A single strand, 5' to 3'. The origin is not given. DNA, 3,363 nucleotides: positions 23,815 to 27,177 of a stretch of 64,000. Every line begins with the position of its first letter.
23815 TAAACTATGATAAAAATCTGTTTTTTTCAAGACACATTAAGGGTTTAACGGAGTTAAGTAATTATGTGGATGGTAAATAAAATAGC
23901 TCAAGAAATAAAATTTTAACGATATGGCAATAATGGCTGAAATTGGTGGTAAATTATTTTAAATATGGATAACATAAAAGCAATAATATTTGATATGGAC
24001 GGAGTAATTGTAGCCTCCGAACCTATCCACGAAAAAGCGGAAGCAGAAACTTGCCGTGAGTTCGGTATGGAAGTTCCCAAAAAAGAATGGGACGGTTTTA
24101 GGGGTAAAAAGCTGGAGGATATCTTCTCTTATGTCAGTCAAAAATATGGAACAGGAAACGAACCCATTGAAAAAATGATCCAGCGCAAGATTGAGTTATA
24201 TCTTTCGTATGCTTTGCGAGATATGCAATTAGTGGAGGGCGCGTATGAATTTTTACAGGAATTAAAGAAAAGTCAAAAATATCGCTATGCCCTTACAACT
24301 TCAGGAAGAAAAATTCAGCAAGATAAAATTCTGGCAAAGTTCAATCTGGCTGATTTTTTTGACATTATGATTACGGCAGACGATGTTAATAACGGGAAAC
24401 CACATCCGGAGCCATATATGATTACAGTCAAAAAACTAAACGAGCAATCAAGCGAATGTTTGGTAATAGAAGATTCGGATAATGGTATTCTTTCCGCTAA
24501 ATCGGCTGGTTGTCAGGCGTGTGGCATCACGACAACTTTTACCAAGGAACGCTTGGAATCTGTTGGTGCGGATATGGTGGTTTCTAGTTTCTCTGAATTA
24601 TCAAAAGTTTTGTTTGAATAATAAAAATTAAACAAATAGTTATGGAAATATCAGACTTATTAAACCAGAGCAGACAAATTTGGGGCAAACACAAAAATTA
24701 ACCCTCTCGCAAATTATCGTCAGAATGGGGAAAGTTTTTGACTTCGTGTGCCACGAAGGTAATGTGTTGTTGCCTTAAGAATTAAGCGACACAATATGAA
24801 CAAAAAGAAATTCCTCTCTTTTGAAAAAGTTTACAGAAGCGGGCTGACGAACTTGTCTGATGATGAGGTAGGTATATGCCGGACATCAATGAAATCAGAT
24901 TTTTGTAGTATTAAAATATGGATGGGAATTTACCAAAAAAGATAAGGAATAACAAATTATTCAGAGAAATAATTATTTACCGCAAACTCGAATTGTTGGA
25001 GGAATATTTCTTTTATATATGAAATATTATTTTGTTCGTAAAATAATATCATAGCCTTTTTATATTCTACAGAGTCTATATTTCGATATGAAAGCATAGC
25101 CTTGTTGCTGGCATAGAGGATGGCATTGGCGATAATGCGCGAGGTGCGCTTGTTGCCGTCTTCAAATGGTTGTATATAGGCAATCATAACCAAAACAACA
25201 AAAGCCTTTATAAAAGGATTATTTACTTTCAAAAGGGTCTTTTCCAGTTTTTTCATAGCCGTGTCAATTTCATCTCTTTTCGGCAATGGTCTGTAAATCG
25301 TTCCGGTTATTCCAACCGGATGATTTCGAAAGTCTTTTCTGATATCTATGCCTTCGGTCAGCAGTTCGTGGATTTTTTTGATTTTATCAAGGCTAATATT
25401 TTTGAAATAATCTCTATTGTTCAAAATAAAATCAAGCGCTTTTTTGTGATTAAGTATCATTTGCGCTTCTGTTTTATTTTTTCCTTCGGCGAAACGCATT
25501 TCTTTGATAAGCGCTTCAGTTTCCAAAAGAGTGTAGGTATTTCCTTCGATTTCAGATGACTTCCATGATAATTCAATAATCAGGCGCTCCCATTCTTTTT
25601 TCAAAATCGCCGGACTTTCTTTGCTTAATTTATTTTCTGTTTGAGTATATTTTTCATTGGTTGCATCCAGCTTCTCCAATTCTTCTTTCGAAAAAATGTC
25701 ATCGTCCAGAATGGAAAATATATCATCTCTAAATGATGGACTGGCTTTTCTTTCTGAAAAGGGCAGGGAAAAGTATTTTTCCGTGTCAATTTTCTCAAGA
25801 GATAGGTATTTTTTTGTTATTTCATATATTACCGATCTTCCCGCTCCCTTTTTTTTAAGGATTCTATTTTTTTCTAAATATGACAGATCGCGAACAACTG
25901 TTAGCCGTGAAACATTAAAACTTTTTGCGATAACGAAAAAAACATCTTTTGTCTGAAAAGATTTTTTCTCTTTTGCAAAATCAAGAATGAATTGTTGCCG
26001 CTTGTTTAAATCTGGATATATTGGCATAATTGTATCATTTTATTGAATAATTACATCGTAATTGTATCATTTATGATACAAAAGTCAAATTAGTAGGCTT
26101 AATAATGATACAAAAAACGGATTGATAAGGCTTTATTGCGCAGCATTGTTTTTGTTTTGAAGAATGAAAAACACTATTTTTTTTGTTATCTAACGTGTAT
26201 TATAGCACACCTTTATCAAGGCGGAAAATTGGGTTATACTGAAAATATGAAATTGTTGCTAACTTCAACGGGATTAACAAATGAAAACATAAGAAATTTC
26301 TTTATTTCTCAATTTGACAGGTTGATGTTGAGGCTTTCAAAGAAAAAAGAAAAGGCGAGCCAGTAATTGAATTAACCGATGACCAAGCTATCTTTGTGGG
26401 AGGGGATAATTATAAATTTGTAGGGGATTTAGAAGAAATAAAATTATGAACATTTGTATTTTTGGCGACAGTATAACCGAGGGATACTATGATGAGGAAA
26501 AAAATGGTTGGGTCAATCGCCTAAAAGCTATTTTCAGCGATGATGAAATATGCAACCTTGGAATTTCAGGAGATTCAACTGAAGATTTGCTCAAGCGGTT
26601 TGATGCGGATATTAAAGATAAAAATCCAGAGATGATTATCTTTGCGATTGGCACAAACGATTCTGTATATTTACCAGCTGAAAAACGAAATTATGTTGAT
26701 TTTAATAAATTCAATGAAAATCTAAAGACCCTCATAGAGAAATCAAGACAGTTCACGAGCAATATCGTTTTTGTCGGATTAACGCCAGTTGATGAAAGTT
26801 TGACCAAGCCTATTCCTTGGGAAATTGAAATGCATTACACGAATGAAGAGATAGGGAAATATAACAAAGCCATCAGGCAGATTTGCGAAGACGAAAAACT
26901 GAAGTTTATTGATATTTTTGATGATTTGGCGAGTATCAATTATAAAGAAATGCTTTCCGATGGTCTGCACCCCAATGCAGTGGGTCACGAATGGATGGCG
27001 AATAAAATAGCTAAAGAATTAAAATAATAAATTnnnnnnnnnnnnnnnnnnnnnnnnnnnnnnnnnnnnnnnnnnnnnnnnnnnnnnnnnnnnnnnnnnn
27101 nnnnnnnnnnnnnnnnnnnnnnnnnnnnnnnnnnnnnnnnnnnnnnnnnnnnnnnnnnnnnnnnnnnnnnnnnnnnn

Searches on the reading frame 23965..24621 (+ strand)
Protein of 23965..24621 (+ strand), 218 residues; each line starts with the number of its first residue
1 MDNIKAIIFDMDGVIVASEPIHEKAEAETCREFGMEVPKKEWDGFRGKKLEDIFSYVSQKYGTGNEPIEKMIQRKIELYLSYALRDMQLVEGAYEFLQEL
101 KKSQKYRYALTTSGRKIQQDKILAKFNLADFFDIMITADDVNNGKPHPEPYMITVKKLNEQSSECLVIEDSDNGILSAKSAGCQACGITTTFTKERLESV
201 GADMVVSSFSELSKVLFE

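Call 46: search_protein_families(library=pfam, proteins=[window:23965-24621:+], max_evalue=0.1)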
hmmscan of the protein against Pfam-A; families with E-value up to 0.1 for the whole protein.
window:23965-24621:+ (218 aa): 5 families
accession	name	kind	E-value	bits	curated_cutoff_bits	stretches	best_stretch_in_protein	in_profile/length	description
PF13419.12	HAD_2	-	9.8e-37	127.2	23.8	1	7-187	1-177/178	Haloacid dehalogenase-like hydrolase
PF00702.32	Hydrolase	-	5.1e-29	102.5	26.4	1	4-182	1-191/191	haloacid dehalogenase-like hydrolase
PF13242.12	Hydrolase_like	-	7.4e-07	29.4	22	1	144-212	3-75/75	HAD-hyrolase-like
PF13344.12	Hydrolase_6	-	0.00068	20.1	27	0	85-141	11-63/101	Haloacid dehalogenase-like hydrolase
PF03031.24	NIF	-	0.0083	16.3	21.8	0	91-178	41-124/160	NLI interacting factor-like phosphatase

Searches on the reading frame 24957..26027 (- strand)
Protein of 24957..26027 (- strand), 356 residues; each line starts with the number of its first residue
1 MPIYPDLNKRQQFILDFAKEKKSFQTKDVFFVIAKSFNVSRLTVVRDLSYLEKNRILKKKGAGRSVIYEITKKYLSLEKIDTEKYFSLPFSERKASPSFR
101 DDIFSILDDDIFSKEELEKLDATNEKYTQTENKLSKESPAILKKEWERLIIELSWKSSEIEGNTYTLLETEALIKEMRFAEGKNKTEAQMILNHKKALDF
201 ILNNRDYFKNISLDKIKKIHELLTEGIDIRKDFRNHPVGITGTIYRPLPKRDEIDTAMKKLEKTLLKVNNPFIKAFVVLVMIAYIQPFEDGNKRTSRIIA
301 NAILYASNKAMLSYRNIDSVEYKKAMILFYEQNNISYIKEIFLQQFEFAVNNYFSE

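Call 46: search_protein_families(library=pfam, proteins=[window:24957-26027:-], max_evalue=0.1)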
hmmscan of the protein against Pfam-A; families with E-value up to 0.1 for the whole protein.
window:24957-26027:- (356 aa): 5 families
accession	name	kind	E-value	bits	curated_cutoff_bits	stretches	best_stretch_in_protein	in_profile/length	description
PF02661.23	Fic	-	8e-15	55.9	24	1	211-304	2-93/93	Fic/DOC family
PF08220.18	HTH_DeoR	-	0.00077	19.6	21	1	10-60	1-47/57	DeoR-like helix-turn-helix domain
PF08279.18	HTH_11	-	0.0016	18.8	25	1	33-61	21-51/55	HTH domain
PF03965.22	Penicillinase_R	-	0.014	16.2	22.6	1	11-121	5-110/115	Penicillinase repressor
PF01475.25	FUR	-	0.034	14.7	23.1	0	9-71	9-74/121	Ferric uptake regulator family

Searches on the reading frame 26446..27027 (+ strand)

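Call 46: search_protein_families(library=pfam, proteins=[window:26446-27027:+], max_evalue=0.1)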
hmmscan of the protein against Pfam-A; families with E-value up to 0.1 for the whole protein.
window:26446-27027:+ (193 aa): 4 families
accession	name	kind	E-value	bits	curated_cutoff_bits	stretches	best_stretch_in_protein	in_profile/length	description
PF13472.12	Lipase_GDSL_2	-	3.1e-30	106.4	32.9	1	5-182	1-177/178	GDSL-like Lipase/Acylhydrolase family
PF00657.28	Lipase_GDSL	-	1.1e-24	88.2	23.6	1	3-188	1-208/208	GDSL-like Lipase/Acylhydrolase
PF04311.20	DUF459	-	7.9e-08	32.3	27.2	1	3-190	2-196/197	Protein of unknown function (DUF459)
PF25182.1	NonGDSL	-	0.012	15.4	80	1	38-112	72-139/220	Non-GDSL lipase-like family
